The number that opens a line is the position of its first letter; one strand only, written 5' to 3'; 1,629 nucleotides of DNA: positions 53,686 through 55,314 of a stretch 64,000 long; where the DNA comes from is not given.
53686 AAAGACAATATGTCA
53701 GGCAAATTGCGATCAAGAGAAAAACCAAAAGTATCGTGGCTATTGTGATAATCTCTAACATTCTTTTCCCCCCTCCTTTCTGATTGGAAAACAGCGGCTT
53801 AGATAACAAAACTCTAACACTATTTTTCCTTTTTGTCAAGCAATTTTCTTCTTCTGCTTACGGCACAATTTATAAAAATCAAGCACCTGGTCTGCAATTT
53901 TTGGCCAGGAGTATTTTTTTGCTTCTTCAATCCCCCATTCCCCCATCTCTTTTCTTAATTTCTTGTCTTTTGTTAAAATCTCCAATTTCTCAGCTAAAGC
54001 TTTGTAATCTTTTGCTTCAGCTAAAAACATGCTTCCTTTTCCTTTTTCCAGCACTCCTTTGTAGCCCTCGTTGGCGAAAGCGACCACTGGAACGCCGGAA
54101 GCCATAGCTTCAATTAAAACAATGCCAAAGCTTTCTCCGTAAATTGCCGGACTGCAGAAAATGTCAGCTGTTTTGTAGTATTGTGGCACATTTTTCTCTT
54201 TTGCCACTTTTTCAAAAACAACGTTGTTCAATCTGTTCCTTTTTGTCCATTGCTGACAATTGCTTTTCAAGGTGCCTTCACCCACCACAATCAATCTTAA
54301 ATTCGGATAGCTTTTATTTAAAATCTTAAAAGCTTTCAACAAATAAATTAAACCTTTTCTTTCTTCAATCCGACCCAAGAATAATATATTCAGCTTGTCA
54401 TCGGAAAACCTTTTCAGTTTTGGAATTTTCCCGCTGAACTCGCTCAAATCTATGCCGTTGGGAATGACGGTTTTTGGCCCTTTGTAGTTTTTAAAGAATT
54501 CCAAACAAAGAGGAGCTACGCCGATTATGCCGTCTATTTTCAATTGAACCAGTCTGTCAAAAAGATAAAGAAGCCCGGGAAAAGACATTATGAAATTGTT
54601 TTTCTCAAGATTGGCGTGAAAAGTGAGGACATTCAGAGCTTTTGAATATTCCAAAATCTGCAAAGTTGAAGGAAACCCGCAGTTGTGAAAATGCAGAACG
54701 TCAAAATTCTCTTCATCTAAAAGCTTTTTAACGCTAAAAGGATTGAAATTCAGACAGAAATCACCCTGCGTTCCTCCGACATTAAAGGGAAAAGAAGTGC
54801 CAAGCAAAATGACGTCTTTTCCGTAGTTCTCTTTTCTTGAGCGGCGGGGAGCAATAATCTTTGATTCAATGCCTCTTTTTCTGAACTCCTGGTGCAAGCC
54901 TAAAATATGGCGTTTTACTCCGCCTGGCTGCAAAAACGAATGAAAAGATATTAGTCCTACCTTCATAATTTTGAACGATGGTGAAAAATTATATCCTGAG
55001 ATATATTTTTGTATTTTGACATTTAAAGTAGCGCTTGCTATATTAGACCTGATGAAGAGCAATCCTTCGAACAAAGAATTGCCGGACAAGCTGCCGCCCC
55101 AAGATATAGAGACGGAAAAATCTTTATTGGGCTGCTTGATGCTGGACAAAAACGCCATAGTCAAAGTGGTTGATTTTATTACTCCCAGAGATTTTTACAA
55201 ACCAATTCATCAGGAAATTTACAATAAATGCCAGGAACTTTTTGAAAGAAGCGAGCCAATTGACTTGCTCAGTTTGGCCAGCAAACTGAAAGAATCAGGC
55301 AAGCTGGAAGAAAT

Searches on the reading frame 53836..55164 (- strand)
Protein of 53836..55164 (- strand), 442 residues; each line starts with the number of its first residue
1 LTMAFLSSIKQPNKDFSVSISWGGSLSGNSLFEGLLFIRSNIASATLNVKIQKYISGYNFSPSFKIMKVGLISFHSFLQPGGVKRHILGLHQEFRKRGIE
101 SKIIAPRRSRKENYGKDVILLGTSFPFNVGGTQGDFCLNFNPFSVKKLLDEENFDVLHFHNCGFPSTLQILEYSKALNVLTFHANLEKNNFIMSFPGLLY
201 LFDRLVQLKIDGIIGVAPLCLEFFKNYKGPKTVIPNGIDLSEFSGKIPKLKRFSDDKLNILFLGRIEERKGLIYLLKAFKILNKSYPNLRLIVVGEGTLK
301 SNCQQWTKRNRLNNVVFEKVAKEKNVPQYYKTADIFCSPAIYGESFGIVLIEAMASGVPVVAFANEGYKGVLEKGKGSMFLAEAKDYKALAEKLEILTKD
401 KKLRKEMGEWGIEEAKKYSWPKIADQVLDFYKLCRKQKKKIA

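Call 68: search_protein_families(library=pfam, max_evalue=0.001, proteins=[window:53836-55164:-])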
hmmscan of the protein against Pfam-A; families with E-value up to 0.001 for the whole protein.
window:53836-55164:- (442 aa): 6 families
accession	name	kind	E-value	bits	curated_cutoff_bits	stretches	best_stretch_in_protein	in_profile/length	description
PF00534.26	Glycos_transf_1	-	3.6e-39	134.5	26.4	1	251-411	9-169/172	Glycosyl transferases group 1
PF13692.12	Glyco_trans_1_4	-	1.4e-29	103.6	27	1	259-400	3-142/142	Glycosyl transferases group 1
PF13439.12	Glyco_transf_4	-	9e-17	62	28.5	1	80-241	1-169/170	Glycosyltransferase Family 4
PF13524.12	Glyco_trans_1_2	-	2.8e-09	37.5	25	1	284-428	10-143/144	Glycosyl transferase-like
PF20706.3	GT4-conflict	-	2.5e-07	30.5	26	1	254-375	194-323/385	Family 4 Glycosyltransferase in conflict systems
PF13579.12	Glyco_trans_4_4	-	9.8e-05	23.2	29.7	1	81-237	1-158/158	Glycosyl transferase 4-like domain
